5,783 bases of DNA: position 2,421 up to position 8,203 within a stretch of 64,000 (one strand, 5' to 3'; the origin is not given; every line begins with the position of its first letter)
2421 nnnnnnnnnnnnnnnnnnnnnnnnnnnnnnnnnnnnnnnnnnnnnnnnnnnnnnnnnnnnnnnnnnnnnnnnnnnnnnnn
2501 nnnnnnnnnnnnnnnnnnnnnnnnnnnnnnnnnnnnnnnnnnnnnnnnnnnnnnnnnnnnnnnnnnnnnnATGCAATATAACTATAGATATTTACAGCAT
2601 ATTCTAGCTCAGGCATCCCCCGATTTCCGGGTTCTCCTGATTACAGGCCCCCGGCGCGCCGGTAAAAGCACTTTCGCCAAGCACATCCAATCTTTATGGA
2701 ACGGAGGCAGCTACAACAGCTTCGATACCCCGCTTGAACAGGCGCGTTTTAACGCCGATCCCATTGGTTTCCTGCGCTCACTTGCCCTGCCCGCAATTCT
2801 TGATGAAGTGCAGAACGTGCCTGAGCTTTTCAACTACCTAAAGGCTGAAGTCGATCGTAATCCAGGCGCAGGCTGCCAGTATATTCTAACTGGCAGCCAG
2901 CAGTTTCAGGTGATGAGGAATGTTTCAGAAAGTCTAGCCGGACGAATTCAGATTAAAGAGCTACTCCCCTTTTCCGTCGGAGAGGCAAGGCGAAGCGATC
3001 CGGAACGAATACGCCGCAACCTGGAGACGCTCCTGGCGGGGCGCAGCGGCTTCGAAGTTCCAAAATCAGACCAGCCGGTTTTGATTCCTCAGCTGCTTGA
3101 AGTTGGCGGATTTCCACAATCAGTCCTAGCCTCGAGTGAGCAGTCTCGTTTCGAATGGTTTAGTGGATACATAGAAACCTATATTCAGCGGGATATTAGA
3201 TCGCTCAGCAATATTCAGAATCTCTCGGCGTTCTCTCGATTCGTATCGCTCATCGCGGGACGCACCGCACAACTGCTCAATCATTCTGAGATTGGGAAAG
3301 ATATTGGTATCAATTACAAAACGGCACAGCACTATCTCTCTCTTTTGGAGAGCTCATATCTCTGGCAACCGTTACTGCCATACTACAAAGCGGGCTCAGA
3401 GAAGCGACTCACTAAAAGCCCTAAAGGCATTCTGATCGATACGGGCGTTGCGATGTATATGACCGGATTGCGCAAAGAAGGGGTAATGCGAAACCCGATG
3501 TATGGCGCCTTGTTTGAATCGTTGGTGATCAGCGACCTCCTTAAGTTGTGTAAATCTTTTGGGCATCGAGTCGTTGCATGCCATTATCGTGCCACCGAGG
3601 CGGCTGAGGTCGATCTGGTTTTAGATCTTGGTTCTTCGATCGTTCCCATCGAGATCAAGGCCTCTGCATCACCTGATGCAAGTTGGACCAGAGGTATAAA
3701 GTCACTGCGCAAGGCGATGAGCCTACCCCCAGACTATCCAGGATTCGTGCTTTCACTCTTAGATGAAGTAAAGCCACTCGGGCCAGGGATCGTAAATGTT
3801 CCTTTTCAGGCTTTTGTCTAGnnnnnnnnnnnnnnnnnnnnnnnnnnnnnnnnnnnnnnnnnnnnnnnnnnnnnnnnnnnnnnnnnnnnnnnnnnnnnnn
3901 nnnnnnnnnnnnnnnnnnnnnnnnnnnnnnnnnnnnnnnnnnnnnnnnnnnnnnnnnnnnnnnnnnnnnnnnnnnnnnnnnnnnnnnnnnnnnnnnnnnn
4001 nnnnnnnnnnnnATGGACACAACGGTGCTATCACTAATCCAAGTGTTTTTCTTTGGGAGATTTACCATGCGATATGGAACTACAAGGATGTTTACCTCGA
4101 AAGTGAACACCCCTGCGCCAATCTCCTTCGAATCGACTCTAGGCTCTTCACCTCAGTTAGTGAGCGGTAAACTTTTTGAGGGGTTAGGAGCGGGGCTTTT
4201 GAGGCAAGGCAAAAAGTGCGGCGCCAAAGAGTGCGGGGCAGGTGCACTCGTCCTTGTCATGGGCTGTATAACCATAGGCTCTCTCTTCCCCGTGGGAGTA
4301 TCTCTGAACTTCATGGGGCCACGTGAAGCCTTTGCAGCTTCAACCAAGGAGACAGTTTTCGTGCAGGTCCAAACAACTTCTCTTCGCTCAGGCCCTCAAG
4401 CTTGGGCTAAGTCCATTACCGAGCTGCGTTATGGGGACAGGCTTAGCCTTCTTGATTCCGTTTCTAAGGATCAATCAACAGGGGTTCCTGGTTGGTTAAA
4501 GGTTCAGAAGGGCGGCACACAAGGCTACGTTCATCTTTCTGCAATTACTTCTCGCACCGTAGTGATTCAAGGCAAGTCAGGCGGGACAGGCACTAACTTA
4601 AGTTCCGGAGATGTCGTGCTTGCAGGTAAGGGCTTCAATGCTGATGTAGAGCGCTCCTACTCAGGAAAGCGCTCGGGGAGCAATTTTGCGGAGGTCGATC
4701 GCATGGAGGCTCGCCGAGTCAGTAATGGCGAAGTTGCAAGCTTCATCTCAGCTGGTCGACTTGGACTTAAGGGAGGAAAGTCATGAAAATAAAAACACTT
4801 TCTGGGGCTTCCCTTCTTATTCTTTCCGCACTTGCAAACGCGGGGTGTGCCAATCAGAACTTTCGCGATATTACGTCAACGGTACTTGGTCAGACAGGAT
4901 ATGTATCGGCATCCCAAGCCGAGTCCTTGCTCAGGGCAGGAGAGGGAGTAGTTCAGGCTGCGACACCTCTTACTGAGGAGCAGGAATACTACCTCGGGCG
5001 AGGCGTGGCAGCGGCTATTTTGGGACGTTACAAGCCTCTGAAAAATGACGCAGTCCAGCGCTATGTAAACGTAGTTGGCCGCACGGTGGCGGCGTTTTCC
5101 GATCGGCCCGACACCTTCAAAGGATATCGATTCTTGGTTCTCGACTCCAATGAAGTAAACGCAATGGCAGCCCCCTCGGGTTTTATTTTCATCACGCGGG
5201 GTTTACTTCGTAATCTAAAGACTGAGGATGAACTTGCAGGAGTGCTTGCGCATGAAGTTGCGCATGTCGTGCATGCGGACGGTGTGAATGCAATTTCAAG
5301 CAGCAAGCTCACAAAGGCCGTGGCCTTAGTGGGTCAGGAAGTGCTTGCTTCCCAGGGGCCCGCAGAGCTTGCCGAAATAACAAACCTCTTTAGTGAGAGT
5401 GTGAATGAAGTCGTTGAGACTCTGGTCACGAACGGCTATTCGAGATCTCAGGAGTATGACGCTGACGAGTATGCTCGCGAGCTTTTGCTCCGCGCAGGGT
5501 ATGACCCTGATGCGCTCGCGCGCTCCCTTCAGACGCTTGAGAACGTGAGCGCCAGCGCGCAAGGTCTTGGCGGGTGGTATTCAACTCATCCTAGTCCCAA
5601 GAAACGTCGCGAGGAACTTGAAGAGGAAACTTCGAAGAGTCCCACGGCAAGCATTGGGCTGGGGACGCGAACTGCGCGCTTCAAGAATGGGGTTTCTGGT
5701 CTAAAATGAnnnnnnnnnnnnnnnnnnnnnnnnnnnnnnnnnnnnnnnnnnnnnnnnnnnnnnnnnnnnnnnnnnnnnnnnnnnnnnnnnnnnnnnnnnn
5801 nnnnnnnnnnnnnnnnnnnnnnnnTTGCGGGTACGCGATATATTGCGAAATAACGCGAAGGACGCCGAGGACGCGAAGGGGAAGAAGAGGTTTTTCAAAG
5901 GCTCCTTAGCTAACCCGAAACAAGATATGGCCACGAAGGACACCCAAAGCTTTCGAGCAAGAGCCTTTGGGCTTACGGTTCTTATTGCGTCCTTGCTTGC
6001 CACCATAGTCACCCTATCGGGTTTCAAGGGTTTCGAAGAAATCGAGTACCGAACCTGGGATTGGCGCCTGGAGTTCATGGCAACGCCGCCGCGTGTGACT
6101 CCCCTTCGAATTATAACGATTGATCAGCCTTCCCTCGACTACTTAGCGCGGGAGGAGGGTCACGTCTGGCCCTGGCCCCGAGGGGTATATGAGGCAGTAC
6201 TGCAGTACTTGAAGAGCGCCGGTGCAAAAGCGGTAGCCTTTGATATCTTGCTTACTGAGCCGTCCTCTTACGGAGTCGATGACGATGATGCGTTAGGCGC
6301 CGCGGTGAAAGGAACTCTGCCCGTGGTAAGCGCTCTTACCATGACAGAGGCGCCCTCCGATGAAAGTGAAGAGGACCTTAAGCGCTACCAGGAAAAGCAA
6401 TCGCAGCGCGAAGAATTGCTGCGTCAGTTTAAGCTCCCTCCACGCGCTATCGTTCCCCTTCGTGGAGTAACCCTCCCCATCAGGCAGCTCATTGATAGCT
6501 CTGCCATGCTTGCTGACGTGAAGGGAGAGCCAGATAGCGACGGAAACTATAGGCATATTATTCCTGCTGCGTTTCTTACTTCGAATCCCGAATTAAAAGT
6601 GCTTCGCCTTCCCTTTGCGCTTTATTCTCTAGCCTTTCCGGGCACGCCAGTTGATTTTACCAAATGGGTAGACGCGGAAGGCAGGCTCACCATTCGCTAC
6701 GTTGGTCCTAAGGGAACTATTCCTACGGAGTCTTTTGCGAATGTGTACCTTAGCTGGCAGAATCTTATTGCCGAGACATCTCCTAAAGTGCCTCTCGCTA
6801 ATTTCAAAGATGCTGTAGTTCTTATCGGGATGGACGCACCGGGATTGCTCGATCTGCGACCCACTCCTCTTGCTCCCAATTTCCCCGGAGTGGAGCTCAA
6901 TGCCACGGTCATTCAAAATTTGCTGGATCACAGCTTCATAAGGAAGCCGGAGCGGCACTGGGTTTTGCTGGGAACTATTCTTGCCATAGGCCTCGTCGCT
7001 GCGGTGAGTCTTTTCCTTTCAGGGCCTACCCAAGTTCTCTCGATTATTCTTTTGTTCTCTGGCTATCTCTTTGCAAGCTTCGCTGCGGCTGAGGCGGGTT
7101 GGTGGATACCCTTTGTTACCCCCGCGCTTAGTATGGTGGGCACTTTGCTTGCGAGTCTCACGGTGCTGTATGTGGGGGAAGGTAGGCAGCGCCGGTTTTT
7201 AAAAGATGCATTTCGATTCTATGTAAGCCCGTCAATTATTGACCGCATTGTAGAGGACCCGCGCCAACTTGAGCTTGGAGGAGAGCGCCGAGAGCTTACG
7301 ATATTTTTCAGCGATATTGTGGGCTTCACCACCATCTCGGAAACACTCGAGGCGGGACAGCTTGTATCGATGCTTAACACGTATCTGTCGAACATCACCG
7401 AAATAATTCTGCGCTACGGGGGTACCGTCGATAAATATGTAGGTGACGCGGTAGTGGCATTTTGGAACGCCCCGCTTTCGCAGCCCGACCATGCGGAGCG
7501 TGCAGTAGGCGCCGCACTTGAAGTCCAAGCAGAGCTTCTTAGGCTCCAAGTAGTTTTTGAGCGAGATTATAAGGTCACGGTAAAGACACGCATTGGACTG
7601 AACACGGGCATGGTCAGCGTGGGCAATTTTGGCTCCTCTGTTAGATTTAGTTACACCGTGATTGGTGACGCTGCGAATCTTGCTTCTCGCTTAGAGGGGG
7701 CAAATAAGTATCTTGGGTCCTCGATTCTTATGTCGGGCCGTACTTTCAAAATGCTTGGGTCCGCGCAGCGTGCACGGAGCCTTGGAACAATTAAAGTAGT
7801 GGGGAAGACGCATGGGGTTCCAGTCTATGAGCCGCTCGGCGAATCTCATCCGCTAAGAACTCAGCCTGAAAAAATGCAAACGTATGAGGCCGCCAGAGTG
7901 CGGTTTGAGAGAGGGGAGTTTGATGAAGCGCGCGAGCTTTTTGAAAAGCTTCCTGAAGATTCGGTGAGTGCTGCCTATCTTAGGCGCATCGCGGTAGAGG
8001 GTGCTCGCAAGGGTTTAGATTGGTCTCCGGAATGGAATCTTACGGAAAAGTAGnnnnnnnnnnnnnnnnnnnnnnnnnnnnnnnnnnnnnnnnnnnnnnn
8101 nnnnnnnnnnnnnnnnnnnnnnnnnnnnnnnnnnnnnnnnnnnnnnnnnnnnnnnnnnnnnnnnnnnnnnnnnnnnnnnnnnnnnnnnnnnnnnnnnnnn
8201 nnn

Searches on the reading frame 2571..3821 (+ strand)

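Call 36: search_protein_families(library=pfam, proteins=[window:2571-3821:+], max_evalue=0.0001)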
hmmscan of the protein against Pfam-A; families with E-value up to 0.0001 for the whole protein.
window:2571-3821:+ (416 aa): 2 families
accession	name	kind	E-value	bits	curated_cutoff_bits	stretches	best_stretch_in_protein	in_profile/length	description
PF13635.12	DUF4143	-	8.6e-39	133.3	28.1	1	206-365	1-160/160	Domain of unknown function (DUF4143)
PF13173.12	AAA_14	-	5.6e-24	85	27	1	19-138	2-127/129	AAA domain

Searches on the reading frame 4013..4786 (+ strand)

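Call 36: search_protein_families(library=pfam, proteins=[window:4013-4786:+], max_evalue=0.0001)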
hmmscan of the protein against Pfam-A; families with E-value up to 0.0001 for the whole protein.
window:4013-4786:+ (257 aa): 1 family
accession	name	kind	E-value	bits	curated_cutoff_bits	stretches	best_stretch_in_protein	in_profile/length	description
PF08239.17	SH3_3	-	2.5e-07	31.2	27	1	123-175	4-50/54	Bacterial SH3 domain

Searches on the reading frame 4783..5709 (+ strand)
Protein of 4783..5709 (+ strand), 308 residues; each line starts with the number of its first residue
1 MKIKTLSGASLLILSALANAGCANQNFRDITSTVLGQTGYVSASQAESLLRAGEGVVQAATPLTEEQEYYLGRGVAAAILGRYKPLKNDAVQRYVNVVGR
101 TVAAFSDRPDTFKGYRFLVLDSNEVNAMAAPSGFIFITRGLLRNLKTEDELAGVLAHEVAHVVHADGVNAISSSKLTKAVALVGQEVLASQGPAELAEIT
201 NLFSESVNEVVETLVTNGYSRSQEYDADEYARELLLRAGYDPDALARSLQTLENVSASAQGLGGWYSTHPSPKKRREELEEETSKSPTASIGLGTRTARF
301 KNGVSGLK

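Call 36: search_protein_families(library=pfam, proteins=[window:4783-5709:+], max_evalue=0.0001)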
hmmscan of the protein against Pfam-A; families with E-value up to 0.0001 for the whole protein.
window:4783-5709:+ (308 aa): 1 family
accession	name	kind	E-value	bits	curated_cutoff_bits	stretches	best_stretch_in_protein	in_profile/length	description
PF01435.24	Peptidase_M48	-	4.3e-34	118.4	20.3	1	92-282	4-185/186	Peptidase family M48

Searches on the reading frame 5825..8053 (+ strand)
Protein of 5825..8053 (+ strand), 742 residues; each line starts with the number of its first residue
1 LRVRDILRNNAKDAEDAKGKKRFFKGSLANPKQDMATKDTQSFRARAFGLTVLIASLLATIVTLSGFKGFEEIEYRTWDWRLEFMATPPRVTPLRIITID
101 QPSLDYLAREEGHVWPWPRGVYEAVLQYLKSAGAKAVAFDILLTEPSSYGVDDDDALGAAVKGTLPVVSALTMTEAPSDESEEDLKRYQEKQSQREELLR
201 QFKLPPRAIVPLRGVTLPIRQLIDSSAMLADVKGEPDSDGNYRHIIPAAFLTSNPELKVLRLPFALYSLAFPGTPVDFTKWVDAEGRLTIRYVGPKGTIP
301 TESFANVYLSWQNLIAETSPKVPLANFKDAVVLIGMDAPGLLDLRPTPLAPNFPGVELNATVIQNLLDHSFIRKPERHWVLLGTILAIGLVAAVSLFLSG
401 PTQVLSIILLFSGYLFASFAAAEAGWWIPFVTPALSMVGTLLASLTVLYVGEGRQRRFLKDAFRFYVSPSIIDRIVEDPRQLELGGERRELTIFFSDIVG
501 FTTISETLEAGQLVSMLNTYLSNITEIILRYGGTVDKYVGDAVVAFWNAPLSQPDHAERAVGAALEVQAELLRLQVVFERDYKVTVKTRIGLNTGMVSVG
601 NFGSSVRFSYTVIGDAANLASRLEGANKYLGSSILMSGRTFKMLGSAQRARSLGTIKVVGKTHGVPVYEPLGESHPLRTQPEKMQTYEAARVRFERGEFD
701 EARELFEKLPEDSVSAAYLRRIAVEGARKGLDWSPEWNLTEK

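Call 36: search_protein_families(library=pfam, proteins=[window:5825-8053:+], max_evalue=0.0001)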
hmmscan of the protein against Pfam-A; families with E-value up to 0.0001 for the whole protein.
window:5825-8053:+ (742 aa): 2 families
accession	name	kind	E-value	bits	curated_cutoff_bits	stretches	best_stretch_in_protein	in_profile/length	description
PF05226.16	CHASE2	-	1.6e-43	149.6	26.3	1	61-392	5-255/257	CHASE2 domain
PF00211.25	Guanylate_cyc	-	4e-21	75.9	21.9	1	490-662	8-174/183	Adenylate and Guanylate cyclase catalytic domain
